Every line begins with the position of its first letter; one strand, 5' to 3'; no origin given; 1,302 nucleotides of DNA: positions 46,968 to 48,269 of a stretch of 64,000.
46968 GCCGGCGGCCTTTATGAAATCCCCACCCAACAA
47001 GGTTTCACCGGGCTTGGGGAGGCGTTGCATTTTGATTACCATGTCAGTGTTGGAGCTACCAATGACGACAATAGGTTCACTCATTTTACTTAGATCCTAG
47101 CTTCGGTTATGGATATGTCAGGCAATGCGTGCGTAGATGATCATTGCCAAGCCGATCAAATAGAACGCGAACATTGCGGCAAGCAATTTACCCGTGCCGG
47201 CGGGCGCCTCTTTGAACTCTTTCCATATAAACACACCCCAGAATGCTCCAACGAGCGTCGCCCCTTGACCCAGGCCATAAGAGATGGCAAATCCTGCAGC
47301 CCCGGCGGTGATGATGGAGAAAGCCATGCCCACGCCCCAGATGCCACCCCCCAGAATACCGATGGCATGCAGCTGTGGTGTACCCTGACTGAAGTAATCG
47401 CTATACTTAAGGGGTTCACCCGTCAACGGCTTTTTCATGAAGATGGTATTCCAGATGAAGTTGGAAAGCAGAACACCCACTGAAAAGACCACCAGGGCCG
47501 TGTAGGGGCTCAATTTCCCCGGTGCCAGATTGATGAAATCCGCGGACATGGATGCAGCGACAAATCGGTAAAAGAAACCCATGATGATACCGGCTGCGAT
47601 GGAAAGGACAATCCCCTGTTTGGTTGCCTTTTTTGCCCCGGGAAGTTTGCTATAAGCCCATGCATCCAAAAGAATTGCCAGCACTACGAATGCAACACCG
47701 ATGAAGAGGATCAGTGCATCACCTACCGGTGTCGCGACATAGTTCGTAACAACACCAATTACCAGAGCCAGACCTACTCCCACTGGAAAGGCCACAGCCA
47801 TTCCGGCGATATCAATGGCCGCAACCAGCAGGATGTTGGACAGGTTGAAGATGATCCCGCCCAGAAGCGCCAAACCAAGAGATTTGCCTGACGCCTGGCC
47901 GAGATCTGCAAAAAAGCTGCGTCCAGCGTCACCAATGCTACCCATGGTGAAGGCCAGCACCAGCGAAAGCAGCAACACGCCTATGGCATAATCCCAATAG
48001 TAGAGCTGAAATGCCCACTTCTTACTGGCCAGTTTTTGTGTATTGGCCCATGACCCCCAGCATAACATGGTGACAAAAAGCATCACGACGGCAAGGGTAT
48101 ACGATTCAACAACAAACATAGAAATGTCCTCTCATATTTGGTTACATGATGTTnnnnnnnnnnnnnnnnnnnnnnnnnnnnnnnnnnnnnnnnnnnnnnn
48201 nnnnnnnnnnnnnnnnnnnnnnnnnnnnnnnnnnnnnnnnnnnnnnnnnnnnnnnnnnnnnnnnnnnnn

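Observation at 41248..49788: Exported ADP-ribosylglycohydrolase-family lipoproteins are expanded and linked to a nucleoside-hydrolase-like lipoprotein, ribokinase and a ribose-type permease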

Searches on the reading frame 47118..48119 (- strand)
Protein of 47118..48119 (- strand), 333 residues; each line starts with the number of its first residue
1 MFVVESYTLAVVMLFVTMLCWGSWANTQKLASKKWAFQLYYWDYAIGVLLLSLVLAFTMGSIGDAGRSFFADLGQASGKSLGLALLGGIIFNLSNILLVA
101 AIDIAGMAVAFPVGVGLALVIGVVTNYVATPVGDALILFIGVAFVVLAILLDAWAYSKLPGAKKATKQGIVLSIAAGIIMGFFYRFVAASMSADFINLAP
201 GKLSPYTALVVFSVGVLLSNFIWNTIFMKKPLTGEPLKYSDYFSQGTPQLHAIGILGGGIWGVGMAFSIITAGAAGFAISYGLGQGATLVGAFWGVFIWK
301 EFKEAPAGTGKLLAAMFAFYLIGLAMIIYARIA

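Call 4: search_protein_families(library=pfam, proteins=[window:47118-48119:-], max_evalue=0.01)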
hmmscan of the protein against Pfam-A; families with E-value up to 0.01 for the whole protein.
window:47118-48119:- (333 aa): 2 families
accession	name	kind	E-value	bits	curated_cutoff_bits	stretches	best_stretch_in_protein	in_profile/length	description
PF07168.17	Ureide_permease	-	7.7e-23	81.3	27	2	165-328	194-357/359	Ureide permease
PF06800.18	Sugar_transport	-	1e-05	25.5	26.3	1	73-304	47-256/280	Sugar transport protein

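Call 6: search_protein_families(library=ncbifam, proteins=[window:47118-48119:-], max_evalue=0.001)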
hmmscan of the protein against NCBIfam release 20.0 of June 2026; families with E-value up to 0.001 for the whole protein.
window:47118-48119:- (333 aa): 1 family
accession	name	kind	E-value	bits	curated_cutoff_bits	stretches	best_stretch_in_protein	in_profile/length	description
TIGR00776.1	RhaT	subfamily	7e-06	25.4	319.6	0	14-219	6-197/290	RhaT/GlcU family sugar-proton symporter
